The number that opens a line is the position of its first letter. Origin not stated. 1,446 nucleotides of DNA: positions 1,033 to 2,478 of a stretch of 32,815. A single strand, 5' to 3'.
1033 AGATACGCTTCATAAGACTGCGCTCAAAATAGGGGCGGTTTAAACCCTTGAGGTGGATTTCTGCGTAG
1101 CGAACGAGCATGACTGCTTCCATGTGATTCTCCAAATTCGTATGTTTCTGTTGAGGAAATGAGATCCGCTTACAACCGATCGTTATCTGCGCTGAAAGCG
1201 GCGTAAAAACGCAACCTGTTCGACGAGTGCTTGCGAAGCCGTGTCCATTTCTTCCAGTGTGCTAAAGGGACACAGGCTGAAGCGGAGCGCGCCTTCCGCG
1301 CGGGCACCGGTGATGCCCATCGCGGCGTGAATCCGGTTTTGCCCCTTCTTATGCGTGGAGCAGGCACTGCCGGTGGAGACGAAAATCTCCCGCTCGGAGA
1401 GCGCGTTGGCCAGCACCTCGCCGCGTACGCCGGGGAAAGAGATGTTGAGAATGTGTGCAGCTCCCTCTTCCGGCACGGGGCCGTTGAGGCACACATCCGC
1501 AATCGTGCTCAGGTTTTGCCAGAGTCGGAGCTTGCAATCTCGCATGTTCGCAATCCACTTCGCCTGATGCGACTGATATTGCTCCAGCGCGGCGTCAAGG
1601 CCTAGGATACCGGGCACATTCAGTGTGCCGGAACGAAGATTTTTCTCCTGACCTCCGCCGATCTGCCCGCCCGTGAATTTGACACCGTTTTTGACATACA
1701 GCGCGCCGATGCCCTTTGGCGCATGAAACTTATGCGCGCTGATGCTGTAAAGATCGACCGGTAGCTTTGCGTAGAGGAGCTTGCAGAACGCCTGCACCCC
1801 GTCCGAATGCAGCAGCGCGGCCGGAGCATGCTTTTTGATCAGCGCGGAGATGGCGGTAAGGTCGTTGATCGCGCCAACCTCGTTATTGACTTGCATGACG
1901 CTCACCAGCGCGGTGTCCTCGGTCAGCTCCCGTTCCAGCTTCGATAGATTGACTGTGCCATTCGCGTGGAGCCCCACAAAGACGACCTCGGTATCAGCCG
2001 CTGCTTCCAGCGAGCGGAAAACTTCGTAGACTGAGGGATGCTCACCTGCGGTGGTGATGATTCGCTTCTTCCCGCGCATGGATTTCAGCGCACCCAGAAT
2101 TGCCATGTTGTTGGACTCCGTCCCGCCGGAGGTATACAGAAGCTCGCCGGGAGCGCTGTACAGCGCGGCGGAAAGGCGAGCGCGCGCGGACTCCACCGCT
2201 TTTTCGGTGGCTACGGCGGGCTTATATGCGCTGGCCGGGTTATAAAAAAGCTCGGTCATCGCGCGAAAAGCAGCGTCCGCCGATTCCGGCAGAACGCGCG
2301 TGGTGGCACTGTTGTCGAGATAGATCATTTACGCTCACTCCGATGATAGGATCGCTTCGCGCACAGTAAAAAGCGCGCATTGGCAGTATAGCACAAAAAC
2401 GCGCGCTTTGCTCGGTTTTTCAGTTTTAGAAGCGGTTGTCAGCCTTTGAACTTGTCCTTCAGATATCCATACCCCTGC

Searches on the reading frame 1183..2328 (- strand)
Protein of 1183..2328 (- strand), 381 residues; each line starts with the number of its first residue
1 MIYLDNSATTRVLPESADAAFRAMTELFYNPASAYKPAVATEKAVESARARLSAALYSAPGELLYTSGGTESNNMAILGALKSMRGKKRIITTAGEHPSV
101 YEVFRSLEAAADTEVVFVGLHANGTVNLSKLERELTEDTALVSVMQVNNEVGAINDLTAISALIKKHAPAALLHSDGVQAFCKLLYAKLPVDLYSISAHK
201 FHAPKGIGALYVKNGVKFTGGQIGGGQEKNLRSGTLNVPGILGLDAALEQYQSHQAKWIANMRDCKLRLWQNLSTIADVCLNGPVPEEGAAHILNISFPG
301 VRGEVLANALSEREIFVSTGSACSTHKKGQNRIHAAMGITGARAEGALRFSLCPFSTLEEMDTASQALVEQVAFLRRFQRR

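Call 36: search_protein_families(library=pfam, proteins=[window:1183-2328:-], max_evalue=0.001)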
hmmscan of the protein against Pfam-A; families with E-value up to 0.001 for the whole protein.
window:1183-2328:- (381 aa): 1 family
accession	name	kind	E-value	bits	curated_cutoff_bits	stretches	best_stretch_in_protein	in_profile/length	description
PF00266.25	Aminotran_5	-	8.3e-62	209.7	21.5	1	2-362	1-369/371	Aminotransferase class-V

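Call 49: find_encoding_contigs(protein=window:1183-2325:-, flank=10000, max_places=2)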
Protein window:1183-2325:- (380 aa): no gene with exactly this product is on record in the collection.

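Call 51: find_encoding_contigs(protein=window:1186-2328:-, flank=10000, max_places=2)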
Protein window:1186-2328:- (381 aa): no gene with exactly this product is on record in the collection.
